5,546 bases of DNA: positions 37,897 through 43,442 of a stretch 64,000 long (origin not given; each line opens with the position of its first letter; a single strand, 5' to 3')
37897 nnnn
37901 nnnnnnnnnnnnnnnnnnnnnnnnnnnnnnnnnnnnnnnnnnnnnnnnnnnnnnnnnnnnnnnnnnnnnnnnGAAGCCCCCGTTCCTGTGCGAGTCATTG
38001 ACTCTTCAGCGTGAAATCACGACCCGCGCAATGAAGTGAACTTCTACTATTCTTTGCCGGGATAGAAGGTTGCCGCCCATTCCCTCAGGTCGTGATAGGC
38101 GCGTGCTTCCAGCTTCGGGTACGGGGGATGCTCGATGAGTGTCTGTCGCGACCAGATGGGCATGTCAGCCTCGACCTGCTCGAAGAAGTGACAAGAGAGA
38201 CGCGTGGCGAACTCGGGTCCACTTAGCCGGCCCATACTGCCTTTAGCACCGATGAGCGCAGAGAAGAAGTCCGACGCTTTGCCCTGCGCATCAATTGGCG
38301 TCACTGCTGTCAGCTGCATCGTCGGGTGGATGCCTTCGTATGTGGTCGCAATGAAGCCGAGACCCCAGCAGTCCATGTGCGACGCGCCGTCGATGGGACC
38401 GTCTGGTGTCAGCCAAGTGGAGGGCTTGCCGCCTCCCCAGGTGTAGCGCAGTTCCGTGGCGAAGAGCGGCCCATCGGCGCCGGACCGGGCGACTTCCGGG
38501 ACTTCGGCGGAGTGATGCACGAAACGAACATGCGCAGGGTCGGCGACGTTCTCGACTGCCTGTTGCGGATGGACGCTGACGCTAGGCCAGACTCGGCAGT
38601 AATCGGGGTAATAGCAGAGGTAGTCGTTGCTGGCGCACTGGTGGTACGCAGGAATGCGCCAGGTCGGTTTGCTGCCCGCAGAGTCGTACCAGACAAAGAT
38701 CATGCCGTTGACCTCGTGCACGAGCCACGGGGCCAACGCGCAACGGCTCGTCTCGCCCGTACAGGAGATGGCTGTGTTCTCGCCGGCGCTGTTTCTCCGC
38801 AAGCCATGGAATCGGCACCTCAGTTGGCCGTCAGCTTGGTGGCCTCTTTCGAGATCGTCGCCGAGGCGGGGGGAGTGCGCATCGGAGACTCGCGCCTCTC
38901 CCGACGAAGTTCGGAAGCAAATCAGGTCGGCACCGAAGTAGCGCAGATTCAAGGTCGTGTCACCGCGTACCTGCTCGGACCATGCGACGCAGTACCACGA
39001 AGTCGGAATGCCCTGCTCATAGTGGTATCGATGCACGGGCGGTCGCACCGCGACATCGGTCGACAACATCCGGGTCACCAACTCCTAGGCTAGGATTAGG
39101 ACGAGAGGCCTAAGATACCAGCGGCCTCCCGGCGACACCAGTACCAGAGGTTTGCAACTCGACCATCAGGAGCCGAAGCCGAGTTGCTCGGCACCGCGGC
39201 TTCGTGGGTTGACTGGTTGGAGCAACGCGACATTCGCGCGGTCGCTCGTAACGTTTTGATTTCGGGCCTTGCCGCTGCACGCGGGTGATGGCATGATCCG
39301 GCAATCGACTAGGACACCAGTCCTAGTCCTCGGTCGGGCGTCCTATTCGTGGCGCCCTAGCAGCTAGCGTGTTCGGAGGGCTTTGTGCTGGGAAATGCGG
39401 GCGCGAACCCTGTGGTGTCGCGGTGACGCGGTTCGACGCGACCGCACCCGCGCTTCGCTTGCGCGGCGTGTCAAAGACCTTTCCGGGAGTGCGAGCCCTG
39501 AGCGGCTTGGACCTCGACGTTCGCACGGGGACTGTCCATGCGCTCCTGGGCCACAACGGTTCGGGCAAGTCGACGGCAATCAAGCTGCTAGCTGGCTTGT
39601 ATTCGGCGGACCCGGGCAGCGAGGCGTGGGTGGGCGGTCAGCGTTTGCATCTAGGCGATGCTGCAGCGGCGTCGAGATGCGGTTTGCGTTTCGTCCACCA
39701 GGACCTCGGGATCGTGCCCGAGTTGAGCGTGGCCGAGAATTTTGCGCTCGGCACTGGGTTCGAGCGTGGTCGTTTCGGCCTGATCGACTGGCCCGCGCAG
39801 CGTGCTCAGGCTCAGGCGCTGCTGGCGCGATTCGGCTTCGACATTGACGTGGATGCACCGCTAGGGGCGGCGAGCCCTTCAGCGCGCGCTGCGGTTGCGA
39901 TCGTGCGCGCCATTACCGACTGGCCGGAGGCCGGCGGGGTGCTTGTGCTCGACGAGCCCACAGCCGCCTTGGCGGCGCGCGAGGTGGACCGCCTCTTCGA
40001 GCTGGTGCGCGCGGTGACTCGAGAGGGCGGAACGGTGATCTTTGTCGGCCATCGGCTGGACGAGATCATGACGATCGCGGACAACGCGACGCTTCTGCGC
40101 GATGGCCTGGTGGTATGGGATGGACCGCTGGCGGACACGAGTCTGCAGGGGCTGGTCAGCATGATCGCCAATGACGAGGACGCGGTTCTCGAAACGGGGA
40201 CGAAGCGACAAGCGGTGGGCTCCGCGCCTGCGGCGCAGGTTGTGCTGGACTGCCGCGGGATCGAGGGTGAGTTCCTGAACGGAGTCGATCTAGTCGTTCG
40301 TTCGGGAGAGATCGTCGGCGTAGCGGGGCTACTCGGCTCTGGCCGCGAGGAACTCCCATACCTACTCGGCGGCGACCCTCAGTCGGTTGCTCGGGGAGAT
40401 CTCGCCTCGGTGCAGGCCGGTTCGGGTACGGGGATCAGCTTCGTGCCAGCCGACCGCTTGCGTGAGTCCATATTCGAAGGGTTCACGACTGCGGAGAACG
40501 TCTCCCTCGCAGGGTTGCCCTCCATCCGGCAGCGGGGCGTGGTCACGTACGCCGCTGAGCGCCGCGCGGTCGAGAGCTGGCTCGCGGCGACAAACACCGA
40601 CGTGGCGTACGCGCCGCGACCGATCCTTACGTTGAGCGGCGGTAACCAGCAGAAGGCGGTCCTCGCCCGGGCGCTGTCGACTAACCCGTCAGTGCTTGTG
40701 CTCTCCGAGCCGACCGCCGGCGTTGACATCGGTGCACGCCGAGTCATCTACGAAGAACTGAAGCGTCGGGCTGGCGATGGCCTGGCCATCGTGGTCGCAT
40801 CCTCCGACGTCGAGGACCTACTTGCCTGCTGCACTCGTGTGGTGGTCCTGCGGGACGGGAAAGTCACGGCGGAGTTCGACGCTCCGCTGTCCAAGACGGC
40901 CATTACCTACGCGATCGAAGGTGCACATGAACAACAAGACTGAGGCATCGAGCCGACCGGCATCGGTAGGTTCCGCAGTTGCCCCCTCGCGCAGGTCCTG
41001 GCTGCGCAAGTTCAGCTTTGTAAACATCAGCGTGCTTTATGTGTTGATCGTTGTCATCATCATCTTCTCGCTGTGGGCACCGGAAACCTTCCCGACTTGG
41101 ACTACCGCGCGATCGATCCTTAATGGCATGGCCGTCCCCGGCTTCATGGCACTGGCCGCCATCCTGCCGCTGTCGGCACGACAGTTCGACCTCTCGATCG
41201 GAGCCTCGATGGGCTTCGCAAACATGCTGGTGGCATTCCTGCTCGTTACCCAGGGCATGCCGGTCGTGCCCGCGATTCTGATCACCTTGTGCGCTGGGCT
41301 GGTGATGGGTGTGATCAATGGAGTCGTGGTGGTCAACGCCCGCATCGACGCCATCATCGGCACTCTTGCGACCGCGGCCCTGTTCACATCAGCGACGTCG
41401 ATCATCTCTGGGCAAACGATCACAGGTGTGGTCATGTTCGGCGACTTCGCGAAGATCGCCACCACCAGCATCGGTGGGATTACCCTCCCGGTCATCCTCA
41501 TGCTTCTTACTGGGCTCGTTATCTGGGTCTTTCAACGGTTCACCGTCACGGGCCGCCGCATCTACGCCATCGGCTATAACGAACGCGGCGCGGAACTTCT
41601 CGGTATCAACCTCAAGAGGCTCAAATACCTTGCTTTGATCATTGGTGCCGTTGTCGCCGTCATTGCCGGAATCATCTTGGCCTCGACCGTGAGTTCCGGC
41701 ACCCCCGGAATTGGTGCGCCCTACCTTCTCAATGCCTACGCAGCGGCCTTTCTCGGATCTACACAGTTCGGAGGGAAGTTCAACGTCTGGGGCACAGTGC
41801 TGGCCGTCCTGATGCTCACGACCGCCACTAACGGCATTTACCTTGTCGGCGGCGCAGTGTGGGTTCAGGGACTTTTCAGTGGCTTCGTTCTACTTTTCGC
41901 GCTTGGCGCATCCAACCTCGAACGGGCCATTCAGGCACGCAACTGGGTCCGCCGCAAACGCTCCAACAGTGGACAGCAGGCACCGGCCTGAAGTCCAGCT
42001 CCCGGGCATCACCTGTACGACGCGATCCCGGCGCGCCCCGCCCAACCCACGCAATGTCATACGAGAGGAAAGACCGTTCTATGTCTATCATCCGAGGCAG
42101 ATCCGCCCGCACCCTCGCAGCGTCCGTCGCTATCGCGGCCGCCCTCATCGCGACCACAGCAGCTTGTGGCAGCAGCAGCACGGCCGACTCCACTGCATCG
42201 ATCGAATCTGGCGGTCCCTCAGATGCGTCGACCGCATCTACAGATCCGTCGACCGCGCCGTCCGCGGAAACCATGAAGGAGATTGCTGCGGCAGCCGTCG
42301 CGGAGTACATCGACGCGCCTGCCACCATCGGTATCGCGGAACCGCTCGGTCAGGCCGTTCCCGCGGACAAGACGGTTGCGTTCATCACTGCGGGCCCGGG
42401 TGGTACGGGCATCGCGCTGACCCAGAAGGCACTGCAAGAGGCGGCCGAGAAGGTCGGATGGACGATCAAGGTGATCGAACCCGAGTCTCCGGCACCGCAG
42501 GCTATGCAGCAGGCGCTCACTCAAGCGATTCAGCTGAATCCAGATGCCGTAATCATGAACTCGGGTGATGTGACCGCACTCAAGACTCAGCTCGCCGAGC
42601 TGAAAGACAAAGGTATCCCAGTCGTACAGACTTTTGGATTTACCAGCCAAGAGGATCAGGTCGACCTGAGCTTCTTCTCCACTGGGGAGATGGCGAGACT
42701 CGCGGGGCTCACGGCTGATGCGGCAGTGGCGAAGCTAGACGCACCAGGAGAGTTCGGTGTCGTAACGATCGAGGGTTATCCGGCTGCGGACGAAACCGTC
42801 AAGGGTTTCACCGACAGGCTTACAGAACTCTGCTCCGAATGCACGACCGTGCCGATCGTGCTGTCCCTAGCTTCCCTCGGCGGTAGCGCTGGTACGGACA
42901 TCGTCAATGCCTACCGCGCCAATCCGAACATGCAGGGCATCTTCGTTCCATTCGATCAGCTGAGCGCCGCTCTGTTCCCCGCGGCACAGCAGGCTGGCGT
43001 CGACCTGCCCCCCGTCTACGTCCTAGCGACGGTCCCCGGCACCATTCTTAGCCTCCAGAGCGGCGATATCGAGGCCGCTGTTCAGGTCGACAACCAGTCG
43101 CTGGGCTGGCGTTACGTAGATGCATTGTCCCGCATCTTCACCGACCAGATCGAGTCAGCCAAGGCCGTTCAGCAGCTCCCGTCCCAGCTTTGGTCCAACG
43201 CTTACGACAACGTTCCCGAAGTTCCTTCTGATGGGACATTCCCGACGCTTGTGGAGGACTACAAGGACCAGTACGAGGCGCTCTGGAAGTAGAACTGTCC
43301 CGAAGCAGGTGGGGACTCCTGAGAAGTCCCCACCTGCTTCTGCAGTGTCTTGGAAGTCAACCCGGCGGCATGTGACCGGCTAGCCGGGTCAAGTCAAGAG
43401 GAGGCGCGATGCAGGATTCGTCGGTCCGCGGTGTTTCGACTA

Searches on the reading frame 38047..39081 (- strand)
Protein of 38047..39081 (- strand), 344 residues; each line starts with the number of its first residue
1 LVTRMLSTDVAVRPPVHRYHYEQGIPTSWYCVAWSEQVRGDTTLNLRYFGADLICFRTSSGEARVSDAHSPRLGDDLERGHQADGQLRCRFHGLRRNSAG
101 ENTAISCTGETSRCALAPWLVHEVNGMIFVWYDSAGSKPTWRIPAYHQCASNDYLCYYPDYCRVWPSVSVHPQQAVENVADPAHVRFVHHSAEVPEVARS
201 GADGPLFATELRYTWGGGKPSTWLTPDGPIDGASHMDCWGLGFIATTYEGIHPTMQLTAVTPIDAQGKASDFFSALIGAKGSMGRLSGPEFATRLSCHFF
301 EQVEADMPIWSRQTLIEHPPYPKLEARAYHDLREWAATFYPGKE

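Call 12: search_protein_families(library=pfam, proteins=[window:38047-39081:-], max_evalue=0.001)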
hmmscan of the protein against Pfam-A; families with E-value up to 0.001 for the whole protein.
window:38047-39081:- (344 aa): 2 families
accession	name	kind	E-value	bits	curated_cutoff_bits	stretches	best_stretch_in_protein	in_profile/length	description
PF19298.5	KshA_C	-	1.2e-19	71.6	23.3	1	130-340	1-207/207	3-Ketosteroid 9alpha-hydroxylase C-terminal domain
PF00355.32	Rieske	-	7.8e-07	29.4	20.3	1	28-109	1-82/88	Rieske [2Fe-2S] domain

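Call 54: search_protein_families(library=ncbifam, proteins=[window:38047-39081:-], max_evalue=0.00001)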
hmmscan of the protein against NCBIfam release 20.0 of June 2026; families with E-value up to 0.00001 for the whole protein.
window:38047-39081:- (344 aa): 1 family
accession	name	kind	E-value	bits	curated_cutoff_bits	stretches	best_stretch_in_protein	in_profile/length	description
NF052579.1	BetMthstMoxSdmAMthl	equivalog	9e-07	28.2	600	1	28-190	17-179/351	4beta-methylsterol monooxygenase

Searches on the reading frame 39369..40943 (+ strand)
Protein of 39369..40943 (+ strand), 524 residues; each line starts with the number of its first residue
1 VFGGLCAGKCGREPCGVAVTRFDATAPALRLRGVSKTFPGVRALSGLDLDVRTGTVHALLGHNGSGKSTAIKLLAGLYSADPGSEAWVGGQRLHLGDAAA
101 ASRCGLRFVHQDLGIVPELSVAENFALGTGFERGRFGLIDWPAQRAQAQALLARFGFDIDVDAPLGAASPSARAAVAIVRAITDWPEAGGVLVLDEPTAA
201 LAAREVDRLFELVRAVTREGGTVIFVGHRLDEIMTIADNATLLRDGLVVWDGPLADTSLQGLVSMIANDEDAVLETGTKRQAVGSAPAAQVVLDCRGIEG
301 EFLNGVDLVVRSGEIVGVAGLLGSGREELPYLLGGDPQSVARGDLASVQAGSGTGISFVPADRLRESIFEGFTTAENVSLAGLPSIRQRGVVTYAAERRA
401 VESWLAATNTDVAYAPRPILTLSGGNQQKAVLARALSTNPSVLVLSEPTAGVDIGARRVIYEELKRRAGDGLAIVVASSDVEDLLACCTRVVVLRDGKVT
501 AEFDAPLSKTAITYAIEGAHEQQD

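Call 12: search_protein_families(library=pfam, proteins=[window:39369-40943:+], max_evalue=0.001)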
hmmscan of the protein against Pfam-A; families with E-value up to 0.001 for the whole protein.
window:39369-40943:+ (524 aa): 2 families
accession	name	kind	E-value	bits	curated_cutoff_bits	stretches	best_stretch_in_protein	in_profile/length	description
PF00005.33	ABC_tran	-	4.4e-32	112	25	2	44-199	1-137/137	ABC transporter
PF13304.12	AAA_21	-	5.9e-11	43.4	27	0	56-100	1-56/304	AAA domain, putative AbiEii toxin, Type IV TA system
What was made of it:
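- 39369..43292 (+): CUT2-type ABC importer operon: tandem-ABC ATPase (ORF 39369-40943), BPD_transp_2 permease (ORF 40777-41991) and Peripla_BP_4 binding protein (ORF 41859-43292). The true starts of the last two genes are probably downstream of the preceding stop codons. Pfam results in call 12.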

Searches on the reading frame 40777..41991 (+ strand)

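Call 12: search_protein_families(library=pfam, proteins=[window:40777-41991:+], max_evalue=0.001)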
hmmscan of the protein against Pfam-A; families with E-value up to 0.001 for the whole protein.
window:40777-41991:+ (404 aa): 1 family
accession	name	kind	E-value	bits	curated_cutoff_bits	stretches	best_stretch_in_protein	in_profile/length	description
PF02653.21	BPD_transp_2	-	6.3e-28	98.1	26.8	1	114-376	5-269/269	Branched-chain amino acid transport system / permease component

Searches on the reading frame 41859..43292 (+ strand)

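Call 12: search_protein_families(library=pfam, proteins=[window:41859-43292:+], max_evalue=0.001)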
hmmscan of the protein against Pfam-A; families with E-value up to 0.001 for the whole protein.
window:41859-43292:+ (477 aa): 1 family
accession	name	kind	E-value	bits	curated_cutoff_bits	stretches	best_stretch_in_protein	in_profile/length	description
PF13407.12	Peripla_BP_4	-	2.2e-25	90.1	35.1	1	174-426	2-253/258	Periplasmic binding protein domain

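Call 54: search_protein_families(library=ncbifam, proteins=[window:41859-43292:+], max_evalue=0.00001)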
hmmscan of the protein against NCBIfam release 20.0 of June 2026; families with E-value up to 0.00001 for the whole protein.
window:41859-43292:+ (477 aa): 1 family
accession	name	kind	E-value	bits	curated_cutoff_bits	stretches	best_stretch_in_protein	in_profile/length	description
NF052284.1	rhzpin_SBP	equivalog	4.1e-10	39.3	420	1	186-406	17-234/289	rhizopine catabolism ABC transporter substrate-binding protein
